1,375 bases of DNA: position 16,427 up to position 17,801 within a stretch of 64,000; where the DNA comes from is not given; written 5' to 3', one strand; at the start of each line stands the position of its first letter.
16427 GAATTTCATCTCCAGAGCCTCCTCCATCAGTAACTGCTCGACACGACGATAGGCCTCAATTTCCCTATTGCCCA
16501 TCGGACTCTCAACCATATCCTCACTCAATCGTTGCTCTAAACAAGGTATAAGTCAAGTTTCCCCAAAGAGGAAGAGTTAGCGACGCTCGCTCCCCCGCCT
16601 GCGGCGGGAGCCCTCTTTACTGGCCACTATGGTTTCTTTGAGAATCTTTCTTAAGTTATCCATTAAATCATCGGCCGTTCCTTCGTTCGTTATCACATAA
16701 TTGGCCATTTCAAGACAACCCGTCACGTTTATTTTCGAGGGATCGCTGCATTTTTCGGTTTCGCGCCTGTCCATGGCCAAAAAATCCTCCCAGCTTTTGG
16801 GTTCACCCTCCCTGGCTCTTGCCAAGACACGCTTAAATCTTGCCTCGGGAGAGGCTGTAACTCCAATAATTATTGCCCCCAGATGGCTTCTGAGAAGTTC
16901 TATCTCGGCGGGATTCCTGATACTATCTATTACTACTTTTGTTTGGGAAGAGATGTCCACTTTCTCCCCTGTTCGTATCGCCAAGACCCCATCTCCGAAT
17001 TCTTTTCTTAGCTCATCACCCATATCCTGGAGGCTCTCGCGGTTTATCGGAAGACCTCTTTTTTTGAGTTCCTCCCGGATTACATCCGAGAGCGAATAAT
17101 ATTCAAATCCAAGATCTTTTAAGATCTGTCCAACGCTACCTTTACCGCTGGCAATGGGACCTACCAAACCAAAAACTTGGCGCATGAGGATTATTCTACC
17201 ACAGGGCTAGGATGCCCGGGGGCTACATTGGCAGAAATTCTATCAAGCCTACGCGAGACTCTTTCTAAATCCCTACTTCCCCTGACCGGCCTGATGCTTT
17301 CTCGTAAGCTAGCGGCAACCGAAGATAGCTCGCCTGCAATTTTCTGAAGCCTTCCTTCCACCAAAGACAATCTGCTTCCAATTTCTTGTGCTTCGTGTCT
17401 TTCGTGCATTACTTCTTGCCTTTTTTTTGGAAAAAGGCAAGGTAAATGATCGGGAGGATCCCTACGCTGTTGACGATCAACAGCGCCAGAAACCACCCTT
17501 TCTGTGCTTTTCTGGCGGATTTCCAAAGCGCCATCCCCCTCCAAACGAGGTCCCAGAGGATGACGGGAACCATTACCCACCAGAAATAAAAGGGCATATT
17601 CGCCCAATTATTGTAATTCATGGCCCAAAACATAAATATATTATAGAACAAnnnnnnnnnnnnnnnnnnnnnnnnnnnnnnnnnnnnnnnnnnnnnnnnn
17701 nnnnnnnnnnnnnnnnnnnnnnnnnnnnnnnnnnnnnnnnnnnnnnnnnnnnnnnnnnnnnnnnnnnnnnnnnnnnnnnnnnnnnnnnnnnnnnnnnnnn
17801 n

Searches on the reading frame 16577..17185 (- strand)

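Call 5: search_protein_families(library=pfam, proteins=[window:16577-17185:-], max_evalue=0.1)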
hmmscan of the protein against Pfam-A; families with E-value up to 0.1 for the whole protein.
window:16577-17185:- (202 aa): 4 families
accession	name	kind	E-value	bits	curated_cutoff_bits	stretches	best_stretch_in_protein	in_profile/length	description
PF13207.12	AAA_17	-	3.1e-11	44.1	27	1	8-133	1-133/136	AAA domain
PF13238.12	AAA_18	-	1.8e-09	38.6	29.4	1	7-126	3-114/128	AAA domain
PF01121.26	CoaE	-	0.00072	19.7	27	1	4-58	2-55/180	Dephospho-CoA kinase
PF02224.24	Cytidylate_kin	-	0.089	12.9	26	0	9-37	5-34/211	Cytidylate kinase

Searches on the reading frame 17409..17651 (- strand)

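Call 5: search_protein_families(library=pfam, proteins=[window:17409-17651:-], max_evalue=0.1)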
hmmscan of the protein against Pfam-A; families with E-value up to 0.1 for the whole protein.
window:17409-17651:- (80 aa): 1 family
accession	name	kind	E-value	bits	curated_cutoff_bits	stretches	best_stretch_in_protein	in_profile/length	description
PF18893.5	DUF5652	-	1.1e-23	83.2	23.4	1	19-79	8-68/71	Family of unknown function (DUF5652)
